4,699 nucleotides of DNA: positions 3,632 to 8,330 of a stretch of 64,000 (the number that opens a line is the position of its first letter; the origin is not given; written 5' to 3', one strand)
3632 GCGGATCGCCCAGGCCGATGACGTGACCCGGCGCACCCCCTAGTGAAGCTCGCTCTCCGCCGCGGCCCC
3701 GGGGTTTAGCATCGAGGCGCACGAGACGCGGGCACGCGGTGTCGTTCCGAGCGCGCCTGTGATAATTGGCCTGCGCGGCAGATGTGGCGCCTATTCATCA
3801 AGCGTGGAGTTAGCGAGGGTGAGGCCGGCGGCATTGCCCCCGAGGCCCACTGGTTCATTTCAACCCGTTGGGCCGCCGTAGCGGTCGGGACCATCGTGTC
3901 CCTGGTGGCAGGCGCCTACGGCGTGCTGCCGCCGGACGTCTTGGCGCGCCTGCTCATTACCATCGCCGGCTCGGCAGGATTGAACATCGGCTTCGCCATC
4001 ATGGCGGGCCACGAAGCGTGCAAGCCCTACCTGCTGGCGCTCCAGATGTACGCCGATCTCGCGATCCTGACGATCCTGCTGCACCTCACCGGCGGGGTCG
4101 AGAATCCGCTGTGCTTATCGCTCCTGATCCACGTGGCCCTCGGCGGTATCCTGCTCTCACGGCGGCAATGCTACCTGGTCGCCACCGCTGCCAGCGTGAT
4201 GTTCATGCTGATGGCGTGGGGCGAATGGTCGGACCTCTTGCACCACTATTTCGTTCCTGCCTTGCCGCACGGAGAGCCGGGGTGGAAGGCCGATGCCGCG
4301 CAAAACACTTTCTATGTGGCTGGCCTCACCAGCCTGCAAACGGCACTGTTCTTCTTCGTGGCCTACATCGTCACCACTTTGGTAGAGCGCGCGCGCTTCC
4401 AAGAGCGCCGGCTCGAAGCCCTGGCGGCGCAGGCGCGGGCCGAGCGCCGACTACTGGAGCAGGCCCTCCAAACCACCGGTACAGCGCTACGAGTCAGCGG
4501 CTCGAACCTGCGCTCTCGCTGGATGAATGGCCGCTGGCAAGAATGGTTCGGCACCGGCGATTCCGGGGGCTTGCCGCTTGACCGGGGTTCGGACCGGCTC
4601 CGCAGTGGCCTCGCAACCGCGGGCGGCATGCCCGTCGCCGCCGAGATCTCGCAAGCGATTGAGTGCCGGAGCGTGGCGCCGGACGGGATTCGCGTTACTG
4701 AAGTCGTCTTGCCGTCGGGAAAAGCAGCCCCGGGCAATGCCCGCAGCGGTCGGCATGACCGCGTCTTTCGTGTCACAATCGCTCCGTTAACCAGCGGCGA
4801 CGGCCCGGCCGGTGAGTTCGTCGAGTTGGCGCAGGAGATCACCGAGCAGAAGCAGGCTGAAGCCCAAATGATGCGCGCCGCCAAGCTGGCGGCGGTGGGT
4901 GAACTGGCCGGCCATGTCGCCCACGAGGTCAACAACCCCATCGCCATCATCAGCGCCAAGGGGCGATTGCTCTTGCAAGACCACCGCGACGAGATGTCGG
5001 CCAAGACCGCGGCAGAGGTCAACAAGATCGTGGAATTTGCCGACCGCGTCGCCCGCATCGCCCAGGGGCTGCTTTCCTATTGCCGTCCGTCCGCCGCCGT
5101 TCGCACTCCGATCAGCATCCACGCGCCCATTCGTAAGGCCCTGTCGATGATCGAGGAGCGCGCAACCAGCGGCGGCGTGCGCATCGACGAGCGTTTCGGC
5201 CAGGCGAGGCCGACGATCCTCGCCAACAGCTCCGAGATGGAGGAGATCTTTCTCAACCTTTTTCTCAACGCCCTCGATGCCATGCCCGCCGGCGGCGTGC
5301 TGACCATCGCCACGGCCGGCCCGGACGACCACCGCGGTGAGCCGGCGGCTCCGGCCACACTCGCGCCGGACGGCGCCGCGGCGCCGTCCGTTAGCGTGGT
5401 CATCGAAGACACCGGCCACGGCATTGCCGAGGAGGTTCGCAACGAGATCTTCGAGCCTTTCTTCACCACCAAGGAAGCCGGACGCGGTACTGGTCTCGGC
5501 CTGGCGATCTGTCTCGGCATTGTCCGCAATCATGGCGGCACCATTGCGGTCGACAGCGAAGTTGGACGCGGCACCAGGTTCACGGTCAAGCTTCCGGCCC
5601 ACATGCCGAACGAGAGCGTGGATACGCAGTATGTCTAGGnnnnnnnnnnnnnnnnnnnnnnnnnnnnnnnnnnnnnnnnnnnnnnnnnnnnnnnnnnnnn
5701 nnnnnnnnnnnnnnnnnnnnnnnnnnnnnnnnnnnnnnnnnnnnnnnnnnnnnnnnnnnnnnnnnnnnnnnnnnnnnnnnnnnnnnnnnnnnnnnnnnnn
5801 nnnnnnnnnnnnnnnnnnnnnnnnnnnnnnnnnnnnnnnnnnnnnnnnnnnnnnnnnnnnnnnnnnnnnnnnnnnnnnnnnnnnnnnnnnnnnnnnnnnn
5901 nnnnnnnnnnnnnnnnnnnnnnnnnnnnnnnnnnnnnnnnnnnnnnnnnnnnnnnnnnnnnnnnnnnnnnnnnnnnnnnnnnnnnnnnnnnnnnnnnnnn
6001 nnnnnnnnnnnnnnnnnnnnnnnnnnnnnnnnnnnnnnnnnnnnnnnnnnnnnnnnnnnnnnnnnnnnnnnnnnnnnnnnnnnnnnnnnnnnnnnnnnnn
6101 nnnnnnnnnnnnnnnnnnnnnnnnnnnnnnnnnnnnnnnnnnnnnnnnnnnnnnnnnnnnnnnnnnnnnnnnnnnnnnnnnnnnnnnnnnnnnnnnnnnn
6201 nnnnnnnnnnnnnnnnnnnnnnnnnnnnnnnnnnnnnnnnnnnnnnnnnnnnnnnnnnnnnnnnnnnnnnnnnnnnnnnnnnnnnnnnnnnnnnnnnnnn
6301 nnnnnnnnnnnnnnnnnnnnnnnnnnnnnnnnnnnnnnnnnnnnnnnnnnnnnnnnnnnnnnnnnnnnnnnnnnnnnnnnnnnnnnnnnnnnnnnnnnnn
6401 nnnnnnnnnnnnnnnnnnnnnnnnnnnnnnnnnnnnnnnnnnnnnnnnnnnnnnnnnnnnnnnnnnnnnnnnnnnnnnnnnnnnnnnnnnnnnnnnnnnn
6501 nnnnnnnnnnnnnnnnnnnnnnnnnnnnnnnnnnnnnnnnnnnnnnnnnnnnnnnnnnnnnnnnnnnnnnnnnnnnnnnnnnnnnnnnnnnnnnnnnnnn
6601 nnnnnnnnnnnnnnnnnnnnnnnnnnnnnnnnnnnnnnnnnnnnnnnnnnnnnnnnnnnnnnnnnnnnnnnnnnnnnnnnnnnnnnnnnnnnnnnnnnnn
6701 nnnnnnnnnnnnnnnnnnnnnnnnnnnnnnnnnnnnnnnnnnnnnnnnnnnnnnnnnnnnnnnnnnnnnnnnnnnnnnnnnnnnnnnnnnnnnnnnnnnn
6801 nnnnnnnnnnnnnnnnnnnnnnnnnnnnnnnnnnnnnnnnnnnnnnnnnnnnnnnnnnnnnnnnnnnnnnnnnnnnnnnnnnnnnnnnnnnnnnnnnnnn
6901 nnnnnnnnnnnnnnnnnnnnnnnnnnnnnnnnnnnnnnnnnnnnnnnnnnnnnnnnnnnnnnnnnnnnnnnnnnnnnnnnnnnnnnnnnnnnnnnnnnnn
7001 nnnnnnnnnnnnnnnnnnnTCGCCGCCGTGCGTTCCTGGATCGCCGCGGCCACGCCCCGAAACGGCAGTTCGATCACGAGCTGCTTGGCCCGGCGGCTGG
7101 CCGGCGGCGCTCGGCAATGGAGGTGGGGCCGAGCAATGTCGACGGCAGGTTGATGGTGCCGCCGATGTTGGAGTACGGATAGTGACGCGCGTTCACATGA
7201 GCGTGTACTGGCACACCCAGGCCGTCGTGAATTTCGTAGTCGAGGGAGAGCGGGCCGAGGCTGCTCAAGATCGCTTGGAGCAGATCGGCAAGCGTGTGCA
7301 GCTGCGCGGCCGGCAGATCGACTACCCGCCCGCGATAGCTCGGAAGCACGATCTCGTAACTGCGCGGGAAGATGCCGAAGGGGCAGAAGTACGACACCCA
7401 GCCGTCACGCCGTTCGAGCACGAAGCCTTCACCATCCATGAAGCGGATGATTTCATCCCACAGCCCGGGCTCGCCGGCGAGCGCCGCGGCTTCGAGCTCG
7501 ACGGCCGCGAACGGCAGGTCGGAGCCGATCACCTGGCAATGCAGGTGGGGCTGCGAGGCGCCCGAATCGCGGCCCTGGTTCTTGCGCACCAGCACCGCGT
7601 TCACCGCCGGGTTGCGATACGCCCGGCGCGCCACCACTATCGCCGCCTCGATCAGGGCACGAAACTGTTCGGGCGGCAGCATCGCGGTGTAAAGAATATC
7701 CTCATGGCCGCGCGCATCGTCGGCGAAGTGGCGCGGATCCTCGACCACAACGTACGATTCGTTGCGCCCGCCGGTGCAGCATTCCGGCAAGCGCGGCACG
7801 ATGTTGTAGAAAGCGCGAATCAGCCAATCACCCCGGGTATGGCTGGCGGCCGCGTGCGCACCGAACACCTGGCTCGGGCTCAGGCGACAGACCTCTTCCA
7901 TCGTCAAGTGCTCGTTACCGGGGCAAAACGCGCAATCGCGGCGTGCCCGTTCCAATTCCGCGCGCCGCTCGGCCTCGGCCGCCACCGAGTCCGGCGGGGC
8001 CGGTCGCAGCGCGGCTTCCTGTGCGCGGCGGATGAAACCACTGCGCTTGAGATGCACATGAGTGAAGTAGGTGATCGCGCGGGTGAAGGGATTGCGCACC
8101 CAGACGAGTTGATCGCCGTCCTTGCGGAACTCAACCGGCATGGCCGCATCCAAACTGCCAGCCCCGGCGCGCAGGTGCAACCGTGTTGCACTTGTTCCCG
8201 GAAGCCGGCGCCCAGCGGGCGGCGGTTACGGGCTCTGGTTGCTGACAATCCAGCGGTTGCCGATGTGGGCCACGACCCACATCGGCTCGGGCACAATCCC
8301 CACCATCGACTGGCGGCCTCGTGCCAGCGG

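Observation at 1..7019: Sigma-54-dependent regulatory island: a dodeca-heme (or larger) cytochrome facing a REC / histidine kinase / NtrC-type operon, each behind a near-perfect -24/-12 promoter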

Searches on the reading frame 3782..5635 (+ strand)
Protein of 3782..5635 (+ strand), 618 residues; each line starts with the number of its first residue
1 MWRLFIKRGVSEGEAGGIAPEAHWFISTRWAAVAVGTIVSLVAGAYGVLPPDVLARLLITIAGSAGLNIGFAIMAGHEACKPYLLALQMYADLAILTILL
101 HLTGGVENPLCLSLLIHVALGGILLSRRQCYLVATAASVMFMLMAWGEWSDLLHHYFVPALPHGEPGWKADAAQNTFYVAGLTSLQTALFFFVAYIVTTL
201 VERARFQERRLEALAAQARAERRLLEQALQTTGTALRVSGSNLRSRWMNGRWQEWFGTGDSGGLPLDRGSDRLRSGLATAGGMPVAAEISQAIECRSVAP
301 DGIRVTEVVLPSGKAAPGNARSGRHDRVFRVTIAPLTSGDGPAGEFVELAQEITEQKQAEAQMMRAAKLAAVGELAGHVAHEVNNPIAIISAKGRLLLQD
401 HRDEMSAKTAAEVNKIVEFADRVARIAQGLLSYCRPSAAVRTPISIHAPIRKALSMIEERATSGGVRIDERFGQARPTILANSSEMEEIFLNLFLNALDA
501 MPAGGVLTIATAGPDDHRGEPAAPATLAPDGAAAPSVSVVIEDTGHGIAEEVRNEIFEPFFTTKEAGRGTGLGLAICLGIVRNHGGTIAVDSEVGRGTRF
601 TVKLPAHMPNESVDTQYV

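Call 6: search_protein_families(library=pfam, proteins=[window:3782-5635:+], max_evalue=0.01)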
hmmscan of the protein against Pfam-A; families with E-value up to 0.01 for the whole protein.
window:3782-5635:+ (618 aa): 3 families
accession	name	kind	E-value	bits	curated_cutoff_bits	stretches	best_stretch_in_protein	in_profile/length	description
PF02518.31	HATPase_c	-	2.9e-22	79.6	26.4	1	484-606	4-109/111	Histidine kinase-, DNA gyrase B-, and HSP90-like ATPase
PF25323.1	6TM_PilS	-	1.4e-07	31.9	27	1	83-208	78-186/189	PilS-like transmembrane domain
PF00512.31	HisKA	-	0.00044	20.7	26.9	1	373-431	3-58/66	His Kinase A (phospho-acceptor) domain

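Call 7: search_protein_families(library=ncbifam, proteins=[window:3782-5635:+], max_evalue=0.01)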
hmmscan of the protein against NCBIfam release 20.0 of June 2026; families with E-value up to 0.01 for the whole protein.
window:3782-5635:+ (618 aa): 79 families (the best 25 are shown)
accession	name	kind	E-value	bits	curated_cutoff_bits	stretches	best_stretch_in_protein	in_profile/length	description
NF046020.1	HisKinCckABruc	equivalog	3e-57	194.1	1000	1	322-612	428-713/868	cell cycle histidine kinase CckA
NF008468.0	PRK11360.1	equivalog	8.4e-56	189.6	646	1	350-609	374-611/616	two-component system sensor histidine kinase AtoS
NF052574.1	HisKinEspCMyxo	equivalog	9e-50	169.6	1200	1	333-613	378-644/785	serine histidine kinase EspC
NF010411.0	PRK13837.1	equivalog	1.1e-49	169.2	647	1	346-611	424-680/828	two-component system VirA-like sensor kinase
NF007688.0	PRK10364.1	equivalog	3.3e-46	158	479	1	356-608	224-453/460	two-component system sensor histidine kinase ZraS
NF046026.1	HisKinCckACaul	equivalog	2.7e-44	151.4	1000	1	347-615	277-541/678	cell cycle histidine kinase CckA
NF010076.0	PRK13557.1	subfamily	1.5e-42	145.7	631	1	351-610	142-398/540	histidine kinase famiy protein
NF038348.1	T2SS_HK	subfamily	1.3e-39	136.1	450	2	409-606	397-573/574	histidine kinase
NF052573.1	HisKinEspAMyxo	equivalog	4.1e-39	134.2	1400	1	332-615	344-620/755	serine histidine kinase EspA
NF047497.1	HK_LIC_12097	equivalog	3.6e-37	128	500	2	537-606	298-366/367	LIC_12097 family sensor histidine kinase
NF047466.1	hybrid_RR_LvrB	exception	7.4e-37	127.4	500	1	355-606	135-376/377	hybrid histidine kinase/response regulator LvrB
NF053867.1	SprKinKinDBac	equivalog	7.2e-30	103.9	775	1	356-607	270-498/500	sporulation kinase KinD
NF046044.1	PnpS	equivalog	4.6e-28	98.3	400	1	325-605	133-390/390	two-component system histidine kinase PnpS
NF041777.1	sens_FixL_Rhizob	equivalog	1.5e-26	93.1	850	1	354-607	237-482/485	sensor protein FixL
NF008293.1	PRK11073.1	equivalog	4e-21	75.7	240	1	346-606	105-347/349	nitrogen regulation protein NR(II)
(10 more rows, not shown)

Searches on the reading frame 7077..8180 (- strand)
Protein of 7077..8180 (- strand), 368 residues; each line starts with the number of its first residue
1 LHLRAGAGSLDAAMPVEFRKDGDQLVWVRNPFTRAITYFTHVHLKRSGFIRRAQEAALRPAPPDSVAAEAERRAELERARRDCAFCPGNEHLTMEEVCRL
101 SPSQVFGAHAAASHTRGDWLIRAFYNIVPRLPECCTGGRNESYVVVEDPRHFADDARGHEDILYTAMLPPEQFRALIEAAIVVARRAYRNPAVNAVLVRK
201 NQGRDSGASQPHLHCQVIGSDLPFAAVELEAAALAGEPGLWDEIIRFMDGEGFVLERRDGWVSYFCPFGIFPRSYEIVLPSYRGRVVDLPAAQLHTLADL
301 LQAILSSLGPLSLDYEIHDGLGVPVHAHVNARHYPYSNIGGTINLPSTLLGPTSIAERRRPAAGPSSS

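Call 6: search_protein_families(library=pfam, proteins=[window:7077-8180:-], max_evalue=0.01)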
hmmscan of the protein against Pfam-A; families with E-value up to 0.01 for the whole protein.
window:7077-8180:- (368 aa): 2 families
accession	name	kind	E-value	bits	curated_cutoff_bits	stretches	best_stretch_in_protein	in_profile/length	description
PF16268.10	DUF4921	-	2.7e-10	40.2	28.5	1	146-310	173-338/425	Domain of unknown function (DUF4921)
PF01087.27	GalP_UDP_transf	-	0.0026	18.7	22.1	0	171-219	131-179/184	Galactose-1-phosphate uridyl transferase, N-terminal domain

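Call 7: search_protein_families(library=ncbifam, proteins=[window:7077-8180:-], max_evalue=0.01)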
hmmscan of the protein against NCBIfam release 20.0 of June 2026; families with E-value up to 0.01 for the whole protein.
window:7077-8180:- (368 aa): 1 family
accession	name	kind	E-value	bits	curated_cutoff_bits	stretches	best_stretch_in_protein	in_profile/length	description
NF008724.0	PRK11720.1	equivalog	0.00031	19.9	448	1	67-305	36-263/348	UDP-glucose--hexose-1-phosphate uridylyltransferase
